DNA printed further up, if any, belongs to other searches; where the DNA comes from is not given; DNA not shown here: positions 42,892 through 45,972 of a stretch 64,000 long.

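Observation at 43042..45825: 19-haem cytochrome c fused to a dihaem-b-type membrane domain (expanded CbcL-like quinone oxidoreductase), divergent from the ImcH-like gene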

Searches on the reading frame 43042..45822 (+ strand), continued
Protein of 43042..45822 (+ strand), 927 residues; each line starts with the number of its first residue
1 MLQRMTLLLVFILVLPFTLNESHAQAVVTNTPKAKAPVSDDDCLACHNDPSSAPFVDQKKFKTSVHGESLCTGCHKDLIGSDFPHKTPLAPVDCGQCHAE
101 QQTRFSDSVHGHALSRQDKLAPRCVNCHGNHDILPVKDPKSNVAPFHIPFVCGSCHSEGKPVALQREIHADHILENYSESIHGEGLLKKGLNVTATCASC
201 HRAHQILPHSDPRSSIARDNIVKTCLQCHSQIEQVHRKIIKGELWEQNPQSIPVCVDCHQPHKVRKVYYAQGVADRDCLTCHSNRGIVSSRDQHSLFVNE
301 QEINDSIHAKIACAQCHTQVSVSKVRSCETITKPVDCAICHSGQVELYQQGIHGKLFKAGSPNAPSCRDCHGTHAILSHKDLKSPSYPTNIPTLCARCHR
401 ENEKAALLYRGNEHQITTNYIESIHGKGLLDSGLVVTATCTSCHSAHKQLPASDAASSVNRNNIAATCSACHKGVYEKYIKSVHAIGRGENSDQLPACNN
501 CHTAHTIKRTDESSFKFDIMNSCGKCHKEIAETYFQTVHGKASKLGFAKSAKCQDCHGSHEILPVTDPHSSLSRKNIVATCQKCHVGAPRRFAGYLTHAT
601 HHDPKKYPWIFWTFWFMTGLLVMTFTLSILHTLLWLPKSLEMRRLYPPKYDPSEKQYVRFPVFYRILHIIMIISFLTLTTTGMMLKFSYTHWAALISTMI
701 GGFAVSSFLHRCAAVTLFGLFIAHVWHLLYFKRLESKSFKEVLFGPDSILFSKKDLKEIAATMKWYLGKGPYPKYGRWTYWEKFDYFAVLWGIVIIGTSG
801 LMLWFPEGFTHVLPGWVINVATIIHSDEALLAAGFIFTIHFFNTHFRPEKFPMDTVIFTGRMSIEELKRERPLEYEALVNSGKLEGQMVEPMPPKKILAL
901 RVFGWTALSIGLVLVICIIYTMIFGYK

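Call 51: find_encoding_contigs(protein=P0010, flank=8000, max_places=1)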
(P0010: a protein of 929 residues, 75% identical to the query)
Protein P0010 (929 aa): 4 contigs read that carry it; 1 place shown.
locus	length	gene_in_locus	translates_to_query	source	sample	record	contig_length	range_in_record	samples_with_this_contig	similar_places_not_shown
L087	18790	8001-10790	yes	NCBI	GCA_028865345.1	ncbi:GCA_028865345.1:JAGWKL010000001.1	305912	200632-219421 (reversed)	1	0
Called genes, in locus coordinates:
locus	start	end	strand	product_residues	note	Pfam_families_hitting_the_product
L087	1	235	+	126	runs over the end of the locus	PF00072:Response_reg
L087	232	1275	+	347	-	PF05201:GlutR_N, PF02826:2-Hacid_dh_C (weak), PF01488:Shikimate_DH, PF03807:F420_oxidored (weak)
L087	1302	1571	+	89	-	-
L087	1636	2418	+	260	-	PF22113:Mtrc-MtrF_II-IV_dom (faint), PF22678:Cytochrom_c_NrfB-like (faint), PF14537:Cytochrom_c3_2 (faint), PF14522:Cytochrome_C7 (faint), PF09699:Paired_CXXCH_1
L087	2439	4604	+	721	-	-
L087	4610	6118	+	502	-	PF03264:Cytochrom_NNT, PF14522:Cytochrome_C7 (faint), PF14537:Cytochrom_c3_2 (faint)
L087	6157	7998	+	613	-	PF00684:DnaJ_CXXCXGXG (faint), PF02085:Cytochrom_CIII (faint), PF09699:Paired_CXXCH_1 (faint), PF14537:Cytochrom_c3_2 (faint), PF22113:Mtrc-MtrF_II-IV_dom (faint), PF14522:Cytochrome_C7 (weak), PF14358:DUF4405 (faint), PF01292:Ni_hydr_CYTB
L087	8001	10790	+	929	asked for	PF02085:Cytochrom_CIII (faint), PF14522:Cytochrome_C7 (faint), PF14537:Cytochrom_c3_2 (faint), PF00684:DnaJ_CXXCXGXG (faint), PF09699:Paired_CXXCH_1 (faint), PF01292:Ni_hydr_CYTB (weak)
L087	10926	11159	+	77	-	PF11154:DUF2934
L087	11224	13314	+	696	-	PF03477:ATP-cone, PF13597:NRDD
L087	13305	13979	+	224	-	PF13353:Fer4_12, PF04055:Radical_SAM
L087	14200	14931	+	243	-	PF24481:CT398_CC (weak), PF02591:Zn_ribbon_9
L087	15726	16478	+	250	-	PF20772:TACO1_YebC_N, PF01709:Transcrip_reg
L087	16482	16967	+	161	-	PF02075:RuvC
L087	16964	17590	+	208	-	PF01330:RuvA_N, PF14520:HHH_5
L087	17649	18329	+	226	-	PF04079:SMC_ScpB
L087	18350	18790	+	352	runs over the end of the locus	PF01817:CM_2, PF00800:PDT, PF01842:ACT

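Call 54: find_encoding_contigs(protein=P0003, flank=8000, max_places=1)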
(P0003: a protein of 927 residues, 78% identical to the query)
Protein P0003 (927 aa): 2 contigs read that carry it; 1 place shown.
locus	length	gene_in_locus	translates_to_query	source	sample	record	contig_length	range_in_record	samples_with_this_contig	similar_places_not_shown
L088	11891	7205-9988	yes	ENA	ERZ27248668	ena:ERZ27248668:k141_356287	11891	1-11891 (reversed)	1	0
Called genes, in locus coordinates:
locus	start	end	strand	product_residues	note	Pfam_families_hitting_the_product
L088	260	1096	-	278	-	PF13276:HTH_21, PF00665:rve, PF13683:rve_3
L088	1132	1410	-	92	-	PF01527:HTH_Tnp_1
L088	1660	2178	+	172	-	-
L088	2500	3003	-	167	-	-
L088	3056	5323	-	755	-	PF13185:GAF_2, PF01590:GAF, PF13492:GAF_3, PF05524:PEP-utilisers_N, PF00391:PEP-utilizers, PF02896:PEP-utilizers_C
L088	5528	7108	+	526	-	-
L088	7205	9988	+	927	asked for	PF00684:DnaJ_CXXCXGXG (faint), PF02085:Cytochrom_CIII (faint), PF09699:Paired_CXXCH_1 (faint), PF14522:Cytochrome_C7 (faint), PF14537:Cytochrom_c3_2 (faint), PF22113:Mtrc-MtrF_II-IV_dom (weak), PF01292:Ni_hydr_CYTB (weak)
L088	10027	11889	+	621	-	?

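Call 55: find_encoding_contigs(protein=P0018, flank=8000, max_places=1)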
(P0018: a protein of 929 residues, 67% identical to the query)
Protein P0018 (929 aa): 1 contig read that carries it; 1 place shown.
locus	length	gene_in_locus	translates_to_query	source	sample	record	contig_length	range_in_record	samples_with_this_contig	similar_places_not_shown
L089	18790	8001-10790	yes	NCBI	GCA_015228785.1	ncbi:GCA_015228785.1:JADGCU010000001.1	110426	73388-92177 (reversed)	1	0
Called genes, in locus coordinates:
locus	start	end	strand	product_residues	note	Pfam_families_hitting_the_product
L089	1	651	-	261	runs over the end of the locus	PF00149:Metallophos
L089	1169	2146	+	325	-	PF00348:polyprenyl_synt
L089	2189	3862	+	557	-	PF01266:DAO (faint), PF21162:ETFQO_UQ-bd, PF05187:Fer4_ETF_QO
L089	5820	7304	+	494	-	PF01370:Epimerase, PF05368:NmrA, PF13460:NAD_binding_10, PF11066:DUF2867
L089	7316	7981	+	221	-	PF01077:NIR_SIR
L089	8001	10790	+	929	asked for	PF09699:Paired_CXXCH_1 (faint), PF14522:Cytochrome_C7 (faint), PF14537:Cytochrom_c3_2 (faint), PF22113:Mtrc-MtrF_II-IV_dom (faint)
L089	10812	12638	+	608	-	PF09699:Paired_CXXCH_1 (faint), PF14522:Cytochrome_C7 (faint), PF14537:Cytochrom_c3_2 (faint), PF22113:Mtrc-MtrF_II-IV_dom (faint), PF01292:Ni_hydr_CYTB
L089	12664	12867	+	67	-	PF02416:TatA_B_E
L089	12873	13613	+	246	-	PF00902:TatC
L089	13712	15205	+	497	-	PF03264:Cytochrom_NNT, PF14522:Cytochrome_C7 (faint), PF14537:Cytochrom_c3_2 (faint)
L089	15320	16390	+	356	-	PF05201:GlutR_N, PF16912:Glu_dehyd_C (weak), PF01488:Shikimate_DH, PF03807:F420_oxidored (weak)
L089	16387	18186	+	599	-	PF05140:ResB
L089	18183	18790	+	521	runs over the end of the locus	PF01578:Cytochrom_C_asm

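Call 76: fold_search(model_id=the predicted structure, library=pdb)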
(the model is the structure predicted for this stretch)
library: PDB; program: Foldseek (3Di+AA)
matches with E <= 10: 139; with E <= 0.001: 1
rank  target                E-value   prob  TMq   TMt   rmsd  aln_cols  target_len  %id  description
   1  1kqf_C                2.7e-04  1.00  0.19  0.70   4.6       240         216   19  FORMATE DEHYDROGENASE N FROM E. COLI (released 2002-03-15)
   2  6t5e                  5.3e-02  0.84  0.09  0.17  24.8       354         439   14  Hydroxylamine Oxidoreductase from Brocadia fulgida (released 2020-11-18)
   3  4o6y_B                5.9e-01  0.30  0.08  0.25  23.9       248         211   12  Crystal Structure of Cytochrome b561 (released 2014-02-05)
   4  4o7g_B                7.6e-01  0.25  0.08  0.25  24.1       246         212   13  Crystal Structure of Ascorbate-bound Cytochrome b561, crystal soaked in 1 M L-ascorbate for 40 minutes (released 2014-02-05)
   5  4o7g_A                8.6e-01  0.23  0.08  0.25  23.9       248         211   12  Crystal Structure of Ascorbate-bound Cytochrome b561, crystal soaked in 1 M L-ascorbate for 40 minutes (released 2014-02-05)
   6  8yzk_A                1.1e+00  0.16  0.08  0.20  19.4       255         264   15  Orphan receptor GPRC5D in complex with scFv150-18 (released 2024-07-03)
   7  7ate_C                1.4e+00  0.28  0.11  0.26  10.2       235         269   12  Cytochrome c oxidase structure in P-state (released 2021-12-01)
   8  7tgh_3C               1.4e+00  0.28  0.11  0.21  13.6       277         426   13  Cryo-EM structure of respiratory super-complex CI+III2 from Tetrahymena thermophila (released 2022-04-06)
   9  8yk0_A                1.4e+00  0.20  0.10  0.23  22.2       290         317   12  Cryo-EM structure of human GPR156-Gi3 complex (released 2025-02-05)
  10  6ivo_A                1.4e+00  0.06  0.05  0.13  25.0       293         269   10  Crystal structure of a membrane protein P208A (released 2019-11-06)
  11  3l39                  1.7e+00  0.11  0.08  0.22  19.2       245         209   10  Crystal structure of Putative PhoU-like phosphate regulatory protein (BT4638) from BACTEROIDES THETAIOTAOMICRON VPI-5482 (released 2010-01-19)
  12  8y5f_C                1.8e+00  0.10  0.09  0.21  16.8       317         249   12  Cryo-EM structure of E.coli spermidine transporter PotABC (released 2024-10-09)
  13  6ivp_B                1.8e+00  0.09  0.07  0.16  23.8       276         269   10  Crystal structure of a membrane protein P262A (released 2019-11-06)
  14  8ucd_A                1.9e+00  0.21  0.12  0.33  15.5       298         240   10  Cryo-EM structure of human STEAP1 in complex with AMG 509 Fab (released 2023-11-22)
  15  6g94_A                2.0e+00  0.72  0.11  0.52   7.1       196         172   13  Structure of E. coli hydrogenase-1 C19G variant in complex with cytochrome b (released 2018-06-13)
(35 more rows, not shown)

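Call 88: find_encoding_contigs(protein=P0069, flank=7000, max_places=1)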
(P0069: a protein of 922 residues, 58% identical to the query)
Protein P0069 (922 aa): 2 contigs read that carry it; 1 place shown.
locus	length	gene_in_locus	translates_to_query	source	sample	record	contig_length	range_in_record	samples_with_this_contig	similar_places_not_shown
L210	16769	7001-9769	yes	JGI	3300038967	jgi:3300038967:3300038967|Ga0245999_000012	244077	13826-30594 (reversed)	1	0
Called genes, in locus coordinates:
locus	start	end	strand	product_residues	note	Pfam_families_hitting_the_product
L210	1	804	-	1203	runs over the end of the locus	PF02463:SMC_N, PF13175:AAA_15, PF13304:AAA_21 (weak), PF13555:AAA_29 (faint), PF02463:SMC_N, PF06470:SMC_hinge, PF24161:CCDC39 (weak)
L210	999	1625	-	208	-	PF12804:NTP_transf_3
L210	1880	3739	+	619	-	PF05580:Peptidase_S55 (weak)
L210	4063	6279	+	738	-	PF07494:Reg_prop (faint)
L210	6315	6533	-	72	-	-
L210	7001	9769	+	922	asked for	PF02085:Cytochrom_CIII (faint), PF09699:Paired_CXXCH_1 (faint), PF14522:Cytochrome_C7 (faint), PF14537:Cytochrom_c3_2 (faint), PF22678:Cytochrom_c_NrfB-like (faint)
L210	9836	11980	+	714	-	PF02085:Cytochrom_CIII (faint), PF09699:Paired_CXXCH_1 (faint), PF14522:Cytochrome_C7 (faint), PF14537:Cytochrom_c3_2 (faint), PF01292:Ni_hydr_CYTB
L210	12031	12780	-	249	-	-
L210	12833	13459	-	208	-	PF07638:Sigma70_ECF (weak), PF04542:Sigma70_r2, PF08281:Sigma70_r4_2, PF04545:Sigma70_r4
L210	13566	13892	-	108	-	-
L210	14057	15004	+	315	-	PF06271:RDD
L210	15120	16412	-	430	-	PF20573:DUF6782 (faint), PF26686:DUF8575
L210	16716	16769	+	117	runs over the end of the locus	PF00507:Oxidored_q4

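Call 89: find_encoding_contigs(protein=P0080, flank=7000, max_places=1)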
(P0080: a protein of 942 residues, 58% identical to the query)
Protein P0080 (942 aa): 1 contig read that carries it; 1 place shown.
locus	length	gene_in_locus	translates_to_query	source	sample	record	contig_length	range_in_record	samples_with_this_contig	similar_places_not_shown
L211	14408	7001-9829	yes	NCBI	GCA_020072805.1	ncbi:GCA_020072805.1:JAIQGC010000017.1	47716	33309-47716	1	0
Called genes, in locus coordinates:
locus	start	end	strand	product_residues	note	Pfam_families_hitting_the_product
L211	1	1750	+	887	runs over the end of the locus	PF11854:MtrB_PioB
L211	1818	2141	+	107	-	PF00034:Cytochrom_C, PF13442:Cytochrome_CBB3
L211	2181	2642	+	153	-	PF00355:Rieske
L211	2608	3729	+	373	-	PF00033:Cytochrome_B, PF13631:Cytochrom_B_N_2, PF00032:Cytochrom_B_C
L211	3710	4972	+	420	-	PF09699:Paired_CXXCH_1 (faint), PF14522:Cytochrome_C7 (faint), PF22678:Cytochrom_c_NrfB-like (weak), PF14537:Cytochrom_c3_2 (weak)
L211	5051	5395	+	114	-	PF13442:Cytochrome_CBB3, PF00034:Cytochrom_C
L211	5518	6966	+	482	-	PF03264:Cytochrom_NNT (weak), PF14522:Cytochrome_C7 (faint)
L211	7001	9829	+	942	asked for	PF14522:Cytochrome_C7 (faint), PF14537:Cytochrom_c3_2 (faint), PF09699:Paired_CXXCH_1 (faint)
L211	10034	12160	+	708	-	PF09699:Paired_CXXCH_1 (faint), PF00684:DnaJ_CXXCXGXG (faint), PF02085:Cytochrom_CIII (faint), PF14522:Cytochrome_C7 (faint), PF14537:Cytochrom_c3_2 (faint), PF22113:Mtrc-MtrF_II-IV_dom, PF01292:Ni_hydr_CYTB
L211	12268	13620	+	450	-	PF01212:Beta_elim_lyase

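Call 90: find_encoding_contigs(protein=P0092, flank=7000, max_places=1)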
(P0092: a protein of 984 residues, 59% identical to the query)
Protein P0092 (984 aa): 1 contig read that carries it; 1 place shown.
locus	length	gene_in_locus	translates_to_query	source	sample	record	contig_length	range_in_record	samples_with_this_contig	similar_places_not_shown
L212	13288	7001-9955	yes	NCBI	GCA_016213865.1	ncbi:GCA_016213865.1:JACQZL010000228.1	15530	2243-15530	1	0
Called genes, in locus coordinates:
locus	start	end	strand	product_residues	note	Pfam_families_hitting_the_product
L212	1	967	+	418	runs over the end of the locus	PF04055:Radical_SAM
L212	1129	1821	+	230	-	PF00027:cNMP_binding, PF13545:HTH_Crp_2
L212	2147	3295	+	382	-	PF00672:HAMP (weak), PF00512:HisKA, PF02518:HATPase_c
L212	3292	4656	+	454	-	PF00072:Response_reg, PF00158:Sigma54_activat, PF14532:Sigma54_activ_2, PF07728:AAA_5 (weak), PF25601:AAA_lid_14, PF02954:HTH_8 (weak)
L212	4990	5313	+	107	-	-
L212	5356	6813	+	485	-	PF22113:Mtrc-MtrF_II-IV_dom (faint), PF02085:Cytochrom_CIII (faint), PF09699:Paired_CXXCH_1 (faint), PF14522:Cytochrome_C7 (faint), PF14537:Cytochrom_c3_2 (faint), PF22678:Cytochrom_c_NrfB-like (faint), PF01292:Ni_hydr_CYTB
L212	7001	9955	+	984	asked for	PF09699:Paired_CXXCH_1 (faint), PF14522:Cytochrome_C7 (faint), PF14537:Cytochrom_c3_2 (faint), PF22113:Mtrc-MtrF_II-IV_dom (faint), PF01292:Ni_hydr_CYTB (weak)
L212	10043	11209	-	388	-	PF03916:NrfD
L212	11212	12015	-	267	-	PF25160:LdpA_Fe-S-bd (faint), PF13187:Fer4_9 (weak), PF13237:Fer4_10, PF13247:Fer4_11, PF12838:Fer4_7 (weak), PF00037:Fer4, PF12797:Fer4_2 (weak), PF13237:Fer4_10 (weak), +5 more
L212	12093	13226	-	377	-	PF14522:Cytochrome_C7 (faint), PF09699:Paired_CXXCH_1 (faint), PF14537:Cytochrom_c3_2 (faint)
